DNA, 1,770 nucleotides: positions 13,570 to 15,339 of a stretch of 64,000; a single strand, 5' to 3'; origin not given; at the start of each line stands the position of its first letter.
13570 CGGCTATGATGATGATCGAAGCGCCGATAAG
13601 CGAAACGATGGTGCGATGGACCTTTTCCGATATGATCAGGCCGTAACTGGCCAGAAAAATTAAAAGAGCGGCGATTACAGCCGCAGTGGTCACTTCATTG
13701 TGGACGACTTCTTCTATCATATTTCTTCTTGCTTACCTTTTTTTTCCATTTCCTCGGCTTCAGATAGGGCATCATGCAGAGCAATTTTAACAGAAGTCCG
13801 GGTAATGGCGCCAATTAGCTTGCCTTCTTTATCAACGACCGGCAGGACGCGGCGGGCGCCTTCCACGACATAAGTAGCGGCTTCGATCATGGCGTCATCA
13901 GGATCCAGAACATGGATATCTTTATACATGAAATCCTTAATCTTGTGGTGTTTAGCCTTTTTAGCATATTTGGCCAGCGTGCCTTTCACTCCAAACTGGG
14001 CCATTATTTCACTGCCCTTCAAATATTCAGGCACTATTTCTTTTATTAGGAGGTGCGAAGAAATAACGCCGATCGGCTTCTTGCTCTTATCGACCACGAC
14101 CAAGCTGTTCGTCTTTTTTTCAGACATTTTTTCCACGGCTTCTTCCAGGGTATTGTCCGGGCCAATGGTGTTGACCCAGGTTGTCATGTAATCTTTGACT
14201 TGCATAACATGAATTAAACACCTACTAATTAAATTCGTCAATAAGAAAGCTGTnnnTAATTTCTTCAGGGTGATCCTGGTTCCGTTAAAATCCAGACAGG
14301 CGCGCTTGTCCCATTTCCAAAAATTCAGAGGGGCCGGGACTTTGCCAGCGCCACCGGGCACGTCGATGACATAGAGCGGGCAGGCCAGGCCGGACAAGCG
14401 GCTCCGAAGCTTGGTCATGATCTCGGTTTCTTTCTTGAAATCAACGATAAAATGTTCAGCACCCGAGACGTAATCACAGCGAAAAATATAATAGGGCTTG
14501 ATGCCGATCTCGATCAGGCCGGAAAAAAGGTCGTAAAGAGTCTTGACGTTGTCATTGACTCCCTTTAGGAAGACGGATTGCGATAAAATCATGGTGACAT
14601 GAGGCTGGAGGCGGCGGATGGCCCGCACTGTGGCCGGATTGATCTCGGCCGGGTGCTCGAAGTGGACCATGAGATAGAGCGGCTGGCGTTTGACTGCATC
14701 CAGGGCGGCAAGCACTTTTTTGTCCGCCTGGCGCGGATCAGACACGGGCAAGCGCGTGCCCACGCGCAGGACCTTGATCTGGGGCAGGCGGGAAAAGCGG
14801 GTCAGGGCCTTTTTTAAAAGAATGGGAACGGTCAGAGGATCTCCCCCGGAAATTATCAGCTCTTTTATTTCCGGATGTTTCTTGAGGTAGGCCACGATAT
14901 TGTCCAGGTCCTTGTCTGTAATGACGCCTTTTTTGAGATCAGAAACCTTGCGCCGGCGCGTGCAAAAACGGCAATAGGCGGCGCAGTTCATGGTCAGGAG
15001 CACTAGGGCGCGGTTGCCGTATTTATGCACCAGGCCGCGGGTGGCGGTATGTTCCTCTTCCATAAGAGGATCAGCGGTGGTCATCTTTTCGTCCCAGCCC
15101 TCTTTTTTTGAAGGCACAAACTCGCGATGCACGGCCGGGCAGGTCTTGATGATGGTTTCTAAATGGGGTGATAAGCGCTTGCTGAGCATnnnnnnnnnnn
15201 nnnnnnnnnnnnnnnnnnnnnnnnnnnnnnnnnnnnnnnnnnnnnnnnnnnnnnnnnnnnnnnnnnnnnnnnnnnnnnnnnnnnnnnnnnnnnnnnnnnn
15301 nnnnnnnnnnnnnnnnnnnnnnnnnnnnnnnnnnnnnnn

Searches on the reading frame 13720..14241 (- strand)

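Call 12: search_protein_families(library=pfam, proteins=[window:13720-14241:-], max_evalue=1)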
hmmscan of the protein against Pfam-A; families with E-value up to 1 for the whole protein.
window:13720-14241:- (174 aa): 3 families
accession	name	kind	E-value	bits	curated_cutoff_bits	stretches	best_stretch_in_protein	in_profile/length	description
PF00571.33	CBS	-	4.7e-21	75.3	24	2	15-69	1-55/57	CBS domain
PF18061.6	CRISPR_Cas9_WED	-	0.075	13.6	27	1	18-111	25-112/131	CRISPR-Cas9 WED domain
PF08895.16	DUF1840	-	0.16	12.7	25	1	123-170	14-61/108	Domain of unknown function (DUF1840)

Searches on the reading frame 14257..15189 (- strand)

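Call 12: search_protein_families(library=pfam, proteins=[window:14257-15189:-], max_evalue=1)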
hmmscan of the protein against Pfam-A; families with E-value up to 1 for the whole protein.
window:14257-15189:- (311 aa): 4 families
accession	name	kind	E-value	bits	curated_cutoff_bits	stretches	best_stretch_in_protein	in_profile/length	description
PF04055.27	Radical_SAM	-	3.1e-07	31.1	29.5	1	65-183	3-115/166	Radical SAM superfamily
PF13353.11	Fer4_12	-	1.2e-05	26.1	22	1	58-121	5-66/137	4Fe-4S single cluster domain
PF12544.13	LAM_C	-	0.00018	22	26.7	1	260-287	3-30/127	Lysine-2,3-aminomutase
PF08557.15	Lipid_DES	-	0.06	13.2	23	1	102-112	22-32/37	Sphingolipid Delta4-desaturase (DES)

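Call 13: search_protein_families(library=ncbifam, proteins=[window:14257-15189:-], max_evalue=1)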
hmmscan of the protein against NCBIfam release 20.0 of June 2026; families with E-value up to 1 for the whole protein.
window:14257-15189:- (311 aa): 25 families
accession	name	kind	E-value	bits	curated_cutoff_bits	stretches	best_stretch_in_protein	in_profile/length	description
TIGR03822.1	AblA_like_2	hypoth_equivalog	3.9e-73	246.3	396.25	1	18-285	47-314/321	lysine-2,3-aminomutase-like protein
TIGR03820.1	lys_2_3_AblA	equivalog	2.2e-64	217.7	525.4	1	19-289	68-336/417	lysine 2,3-aminomutase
TIGR03821.1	EFP_modif_epmB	equivalog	7.2e-64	215.8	369.3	1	22-285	59-320/321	EF-P beta-lysylation protein EpmB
TIGR00238.1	TIGR00238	subfamily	1.5e-62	211.5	199.2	1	19-279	73-331/331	KamA family radical SAM protein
TIGR04468.1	arg_2_3_am_muta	equivalog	9.1e-62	209.1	600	1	15-286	57-327/351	arginine 2,3-aminomutase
TIGR04368.1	Glu_2_3_NH3_mut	equivalog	1.1e-61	208.6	650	1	18-286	112-377/404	glutamate 2,3-aminomutase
TIGR03977.1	rSAM_pair_HxsC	equivalog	2.5e-05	23.3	267.9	1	49-134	15-95/292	His-Xaa-Ser system radical SAM maturase HxsC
TIGR02491.1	NrdG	equivalog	0.00025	21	126.1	1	52-121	9-77/154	anaerobic ribonucleoside-triphosphate reductase activating protein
TIGR03978.1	rSAM_paired_1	equivalog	0.00042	19.2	370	1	61-130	85-155/466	His-Xaa-Ser system radical SAM maturase HxsB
TIGR02495.1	NrdG2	equivalog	0.00055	19.3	131.15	1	58-132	15-86/193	anaerobic ribonucleoside-triphosphate reductase activating protein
TIGR04038.1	tatD_link_rSAM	subfamily_domain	0.0022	17.8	129.7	1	56-120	5-72/192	TatD family nuclease-associated radical SAM protein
TIGR04317.1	W_rSAM_matur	equivalog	0.003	16.7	380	1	63-127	8-71/349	tungsten cofactor oxidoreductase radical SAM maturase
NF004884.0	PRK06245.1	equivalog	0.01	14.8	209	1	56-117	12-70/340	7,8-didemethyl-8-hydroxy-5-deazariboflavin synthase subunit CofG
TIGR04078.1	rSAM_yydG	equivalog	0.012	15.1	300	1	63-134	5-74/309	YydG family radical SAM peptide epimerase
NF038283.1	viperin_w_prok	equivalog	0.015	14.5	180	1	65-130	8-77/281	viperin family antiviral radical SAM protein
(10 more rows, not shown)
